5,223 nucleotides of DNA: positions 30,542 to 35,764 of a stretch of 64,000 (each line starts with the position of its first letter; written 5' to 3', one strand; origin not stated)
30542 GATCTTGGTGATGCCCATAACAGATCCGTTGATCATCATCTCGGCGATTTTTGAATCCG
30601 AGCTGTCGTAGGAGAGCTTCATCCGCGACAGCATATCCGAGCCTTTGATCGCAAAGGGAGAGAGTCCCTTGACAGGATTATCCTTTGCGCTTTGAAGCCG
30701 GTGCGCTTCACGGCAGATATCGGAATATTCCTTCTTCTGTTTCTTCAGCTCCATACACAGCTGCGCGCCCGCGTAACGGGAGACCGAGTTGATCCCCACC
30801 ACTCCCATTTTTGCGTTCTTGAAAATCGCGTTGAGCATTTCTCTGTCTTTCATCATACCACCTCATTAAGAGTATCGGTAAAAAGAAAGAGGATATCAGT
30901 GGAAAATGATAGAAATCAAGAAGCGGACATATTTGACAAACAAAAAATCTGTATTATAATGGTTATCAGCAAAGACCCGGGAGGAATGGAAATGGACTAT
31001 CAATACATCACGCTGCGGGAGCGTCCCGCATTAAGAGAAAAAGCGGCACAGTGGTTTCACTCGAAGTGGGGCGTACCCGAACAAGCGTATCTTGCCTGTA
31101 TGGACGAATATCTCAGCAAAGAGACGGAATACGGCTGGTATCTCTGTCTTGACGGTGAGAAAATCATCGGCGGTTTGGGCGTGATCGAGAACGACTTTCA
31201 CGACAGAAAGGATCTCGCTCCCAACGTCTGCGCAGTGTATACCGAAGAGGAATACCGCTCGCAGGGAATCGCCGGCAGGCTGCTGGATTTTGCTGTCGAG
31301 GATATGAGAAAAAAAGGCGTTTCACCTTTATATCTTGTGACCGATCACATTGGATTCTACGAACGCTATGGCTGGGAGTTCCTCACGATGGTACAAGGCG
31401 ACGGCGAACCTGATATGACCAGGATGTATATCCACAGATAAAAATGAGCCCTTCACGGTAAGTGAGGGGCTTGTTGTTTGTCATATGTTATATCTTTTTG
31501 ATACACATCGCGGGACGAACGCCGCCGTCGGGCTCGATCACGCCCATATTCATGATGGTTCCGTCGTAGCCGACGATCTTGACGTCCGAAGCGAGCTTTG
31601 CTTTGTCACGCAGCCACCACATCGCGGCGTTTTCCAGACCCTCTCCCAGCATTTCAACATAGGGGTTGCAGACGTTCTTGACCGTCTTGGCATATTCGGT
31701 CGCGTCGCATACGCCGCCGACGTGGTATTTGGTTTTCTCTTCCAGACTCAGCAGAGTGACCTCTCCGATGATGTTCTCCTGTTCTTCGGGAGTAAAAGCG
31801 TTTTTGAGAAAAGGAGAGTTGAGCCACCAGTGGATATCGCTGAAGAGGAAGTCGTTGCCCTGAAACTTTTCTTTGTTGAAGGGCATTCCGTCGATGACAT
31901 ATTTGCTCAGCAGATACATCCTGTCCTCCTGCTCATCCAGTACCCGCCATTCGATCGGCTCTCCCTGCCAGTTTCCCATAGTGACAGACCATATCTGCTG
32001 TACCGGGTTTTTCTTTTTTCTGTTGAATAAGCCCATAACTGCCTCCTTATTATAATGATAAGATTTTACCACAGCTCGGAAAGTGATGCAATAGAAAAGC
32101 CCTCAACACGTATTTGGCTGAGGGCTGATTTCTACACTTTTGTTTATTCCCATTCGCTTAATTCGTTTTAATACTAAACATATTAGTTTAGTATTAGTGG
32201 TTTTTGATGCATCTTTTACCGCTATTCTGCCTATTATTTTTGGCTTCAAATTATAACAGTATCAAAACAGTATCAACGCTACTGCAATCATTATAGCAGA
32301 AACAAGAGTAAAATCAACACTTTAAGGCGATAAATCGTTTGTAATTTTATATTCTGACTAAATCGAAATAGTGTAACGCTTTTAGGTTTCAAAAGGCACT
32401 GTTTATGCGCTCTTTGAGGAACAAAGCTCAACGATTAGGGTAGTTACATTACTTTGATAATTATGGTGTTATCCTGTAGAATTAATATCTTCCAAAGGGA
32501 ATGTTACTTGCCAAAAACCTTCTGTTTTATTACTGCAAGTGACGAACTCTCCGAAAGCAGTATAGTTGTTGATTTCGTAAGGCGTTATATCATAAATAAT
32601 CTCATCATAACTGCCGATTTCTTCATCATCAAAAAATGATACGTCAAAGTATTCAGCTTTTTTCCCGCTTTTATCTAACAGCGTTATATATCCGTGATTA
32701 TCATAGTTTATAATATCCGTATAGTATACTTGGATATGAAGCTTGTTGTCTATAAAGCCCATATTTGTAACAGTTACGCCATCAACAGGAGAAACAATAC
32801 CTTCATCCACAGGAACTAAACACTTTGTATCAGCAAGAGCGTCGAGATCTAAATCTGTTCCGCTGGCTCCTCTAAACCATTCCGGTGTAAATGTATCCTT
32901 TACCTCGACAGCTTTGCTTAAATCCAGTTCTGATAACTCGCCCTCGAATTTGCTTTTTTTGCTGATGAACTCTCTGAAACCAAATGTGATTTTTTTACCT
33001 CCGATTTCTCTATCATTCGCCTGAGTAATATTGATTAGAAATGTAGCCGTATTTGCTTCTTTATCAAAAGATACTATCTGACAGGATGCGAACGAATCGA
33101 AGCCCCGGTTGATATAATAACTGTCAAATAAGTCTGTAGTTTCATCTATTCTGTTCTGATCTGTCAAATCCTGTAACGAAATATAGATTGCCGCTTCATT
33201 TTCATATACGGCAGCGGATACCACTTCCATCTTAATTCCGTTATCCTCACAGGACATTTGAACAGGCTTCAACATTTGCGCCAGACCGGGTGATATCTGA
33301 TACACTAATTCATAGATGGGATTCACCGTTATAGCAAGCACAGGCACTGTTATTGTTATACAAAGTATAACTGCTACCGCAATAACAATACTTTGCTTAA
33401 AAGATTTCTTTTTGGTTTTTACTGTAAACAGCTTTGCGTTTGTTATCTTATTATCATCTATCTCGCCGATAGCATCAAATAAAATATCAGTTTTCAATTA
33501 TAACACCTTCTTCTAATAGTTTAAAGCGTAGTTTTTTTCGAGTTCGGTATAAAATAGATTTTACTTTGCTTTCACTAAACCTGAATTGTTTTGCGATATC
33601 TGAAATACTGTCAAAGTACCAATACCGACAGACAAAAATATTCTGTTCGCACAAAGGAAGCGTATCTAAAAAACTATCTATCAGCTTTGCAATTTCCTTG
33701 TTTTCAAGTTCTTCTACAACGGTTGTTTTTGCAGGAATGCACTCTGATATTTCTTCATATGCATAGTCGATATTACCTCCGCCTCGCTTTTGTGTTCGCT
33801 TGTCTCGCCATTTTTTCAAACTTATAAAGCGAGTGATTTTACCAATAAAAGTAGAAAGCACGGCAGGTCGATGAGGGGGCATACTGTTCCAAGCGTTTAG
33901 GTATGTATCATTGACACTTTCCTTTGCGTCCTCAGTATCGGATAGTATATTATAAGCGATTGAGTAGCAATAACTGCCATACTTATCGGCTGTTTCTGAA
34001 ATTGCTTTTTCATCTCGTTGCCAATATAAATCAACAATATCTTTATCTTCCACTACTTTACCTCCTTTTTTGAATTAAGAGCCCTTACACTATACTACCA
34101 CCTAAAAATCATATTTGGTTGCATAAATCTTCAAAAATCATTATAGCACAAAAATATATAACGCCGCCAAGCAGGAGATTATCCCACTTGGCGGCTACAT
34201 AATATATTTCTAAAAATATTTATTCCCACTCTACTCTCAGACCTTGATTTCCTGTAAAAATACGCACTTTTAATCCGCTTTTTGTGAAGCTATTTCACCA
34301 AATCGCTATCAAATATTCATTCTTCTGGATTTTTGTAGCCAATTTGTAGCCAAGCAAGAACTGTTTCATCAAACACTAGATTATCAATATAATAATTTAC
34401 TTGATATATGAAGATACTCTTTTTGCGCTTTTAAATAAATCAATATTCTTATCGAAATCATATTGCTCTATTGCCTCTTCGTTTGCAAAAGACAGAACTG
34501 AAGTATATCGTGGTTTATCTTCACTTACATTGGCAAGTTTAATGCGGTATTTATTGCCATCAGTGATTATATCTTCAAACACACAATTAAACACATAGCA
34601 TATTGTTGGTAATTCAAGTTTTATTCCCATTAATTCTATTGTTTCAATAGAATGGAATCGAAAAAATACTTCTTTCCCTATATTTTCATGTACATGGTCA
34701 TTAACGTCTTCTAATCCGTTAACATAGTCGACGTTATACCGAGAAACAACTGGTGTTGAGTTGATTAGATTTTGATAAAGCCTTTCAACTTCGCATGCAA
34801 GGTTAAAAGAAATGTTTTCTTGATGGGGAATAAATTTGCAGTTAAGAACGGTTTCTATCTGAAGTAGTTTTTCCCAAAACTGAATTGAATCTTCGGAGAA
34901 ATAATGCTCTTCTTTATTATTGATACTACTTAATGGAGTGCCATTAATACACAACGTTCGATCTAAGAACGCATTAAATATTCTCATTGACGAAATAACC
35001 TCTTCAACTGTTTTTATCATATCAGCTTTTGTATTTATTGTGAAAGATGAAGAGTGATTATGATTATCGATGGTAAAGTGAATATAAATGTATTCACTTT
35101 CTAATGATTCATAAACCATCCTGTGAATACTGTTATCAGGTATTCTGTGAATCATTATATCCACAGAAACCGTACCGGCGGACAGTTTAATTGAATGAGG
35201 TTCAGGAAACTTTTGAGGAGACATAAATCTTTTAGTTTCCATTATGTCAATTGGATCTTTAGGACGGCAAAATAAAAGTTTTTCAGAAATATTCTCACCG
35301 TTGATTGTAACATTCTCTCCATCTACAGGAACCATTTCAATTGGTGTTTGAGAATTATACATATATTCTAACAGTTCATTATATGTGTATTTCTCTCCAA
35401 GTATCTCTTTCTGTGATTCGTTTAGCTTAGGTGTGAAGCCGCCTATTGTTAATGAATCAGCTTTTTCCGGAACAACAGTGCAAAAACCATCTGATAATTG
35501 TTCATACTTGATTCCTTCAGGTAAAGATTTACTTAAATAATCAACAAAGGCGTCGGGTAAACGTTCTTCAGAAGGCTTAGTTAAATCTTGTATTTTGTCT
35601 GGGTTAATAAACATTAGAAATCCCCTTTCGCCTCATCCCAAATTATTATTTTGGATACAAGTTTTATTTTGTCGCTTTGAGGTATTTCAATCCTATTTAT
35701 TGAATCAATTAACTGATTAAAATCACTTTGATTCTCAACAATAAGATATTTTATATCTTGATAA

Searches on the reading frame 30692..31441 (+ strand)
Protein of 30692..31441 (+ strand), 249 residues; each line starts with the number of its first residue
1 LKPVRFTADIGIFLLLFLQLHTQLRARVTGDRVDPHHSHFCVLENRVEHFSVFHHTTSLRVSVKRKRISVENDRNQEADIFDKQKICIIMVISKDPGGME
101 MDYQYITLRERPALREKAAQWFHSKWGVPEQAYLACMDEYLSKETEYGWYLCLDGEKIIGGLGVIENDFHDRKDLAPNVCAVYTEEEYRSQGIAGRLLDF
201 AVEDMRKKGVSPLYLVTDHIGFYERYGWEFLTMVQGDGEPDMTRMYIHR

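Call 78: search_protein_families(library=pfam, proteins=[window:30692-31441:+], max_evalue=0.00001)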
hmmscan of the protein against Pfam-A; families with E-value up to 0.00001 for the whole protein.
window:30692-31441:+ (249 aa): 4 families
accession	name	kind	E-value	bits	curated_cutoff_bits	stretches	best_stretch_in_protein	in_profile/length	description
PF13527.13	Acetyltransf_9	-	3.9e-12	46.7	25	1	139-230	32-126/127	Acetyltransferase (GNAT) domain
PF00583.31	Acetyltransf_1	-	4.8e-12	46.6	20.7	1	120-228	10-116/116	Acetyltransferase (GNAT) family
PF13508.13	Acetyltransf_7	-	1.8e-10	41.5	27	1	149-229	5-83/84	Acetyltransferase (GNAT) domain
PF13673.13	Acetyltransf_10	-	5.1e-07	30.2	23.6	1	134-245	19-124/128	Acetyltransferase (GNAT) domain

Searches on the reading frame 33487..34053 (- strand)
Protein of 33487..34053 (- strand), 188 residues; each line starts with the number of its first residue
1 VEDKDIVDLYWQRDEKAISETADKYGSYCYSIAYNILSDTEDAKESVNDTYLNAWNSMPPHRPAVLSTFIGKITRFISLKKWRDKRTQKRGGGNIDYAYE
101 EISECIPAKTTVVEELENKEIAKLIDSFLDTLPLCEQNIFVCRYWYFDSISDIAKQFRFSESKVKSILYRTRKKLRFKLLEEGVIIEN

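Call 40: search_protein_families(library=ncbifam, proteins=[window:33487-34053:-], max_evalue=0.01)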
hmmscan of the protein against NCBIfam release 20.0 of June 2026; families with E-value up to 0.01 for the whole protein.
window:33487-34053:- (188 aa): 59 families (the best 25 are shown)
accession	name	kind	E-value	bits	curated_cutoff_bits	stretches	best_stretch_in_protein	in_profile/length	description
NF008888.0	PRK11922.1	equivalog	1.1e-18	67.7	204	1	2-180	16-197/231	RNA polymerase sigma factor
TIGR02937.1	sigma70-ECF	superfamily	3.8e-17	62.4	42.9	1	17-176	2-162/165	sigma-70 family RNA polymerase sigma factor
NF058625.1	sigma_PG0214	equivalog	1.5e-16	60.6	130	1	29-181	17-163/170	GFO_1088 family ECF-type sigma factor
TIGR02985.1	Sig70_bacteroi1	subfamily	4e-16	59.6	126.4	1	23-179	8-162/162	RNA polymerase sigma-70 factor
NF009172.0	PRK12519.1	subfamily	2.7e-13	49.9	222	1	3-179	16-189/194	RNA polymerase sigma factor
NF007223.0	PRK09641.1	equivalog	7.6e-11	42.2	209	1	10-179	12-184/187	RNA polymerase sigma factor SigW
NF009190.0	PRK12538.1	equivalog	9.7e-11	41.8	303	1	2-179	49-219/233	RNA polymerase sigma factor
TIGR02950.1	SigM_subfam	subfamily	2.7e-10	40.3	147.95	1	18-176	2-155/159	RNA polymerase sigma factor, SigM family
NF004113.0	PRK05602.1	equivalog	3.5e-10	39.8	208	1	2-182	31-204/211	RNA polymerase sigma factor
NF007217.0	PRK09639.1-1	equivalog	1e-09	38.4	239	1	20-179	7-167/194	RNA polymerase sigma factor SigX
NF007220.0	PRK09639.1-5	equivalog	5.4e-09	36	260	1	22-181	9-166/181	RNA polymerase sigma factor SigX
NF007224.0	PRK09642.1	equivalog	6e-09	36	212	1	24-182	3-157/160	RNA polymerase sigma factor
NF009168.0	PRK12515.1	subfamily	1.8e-08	34.1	236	1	22-184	28-184/189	RNA polymerase sigma factor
TIGR02954.1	Sig70_famx3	hypoth_equivalog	1.9e-08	34.2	188.5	1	1-179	1-167/170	RNA polymerase sigma-70 factor, TIGR02954 family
NF009171.0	PRK12518.1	equivalog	2.1e-08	34.2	208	1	2-184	13-189/191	RNA polymerase sigma factor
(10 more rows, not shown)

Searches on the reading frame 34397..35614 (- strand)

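Call 3: search_protein_families(library=pfam, proteins=[window:34397-35614:-], max_evalue=0.01)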
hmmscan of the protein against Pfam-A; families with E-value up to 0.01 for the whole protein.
window:34397-35614:- (405 aa): 1 family
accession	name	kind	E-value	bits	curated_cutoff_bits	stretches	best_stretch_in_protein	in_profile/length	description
PF16873.10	AbiGii_2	-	1.6e-45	156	25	1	18-369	18-367/397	Putative abortive phage resistance protein AbiGii toxin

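Call 4: search_protein_families(library=padloc, proteins=[window:34397-35614:-], max_evalue=0.01)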
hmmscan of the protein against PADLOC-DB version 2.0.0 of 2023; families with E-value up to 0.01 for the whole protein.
window:34397-35614:- (405 aa): 1 family
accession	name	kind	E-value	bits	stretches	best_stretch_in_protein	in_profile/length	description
PDLC02332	AbiGii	-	1e-79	266.4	1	12-400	12-376/378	AbiGii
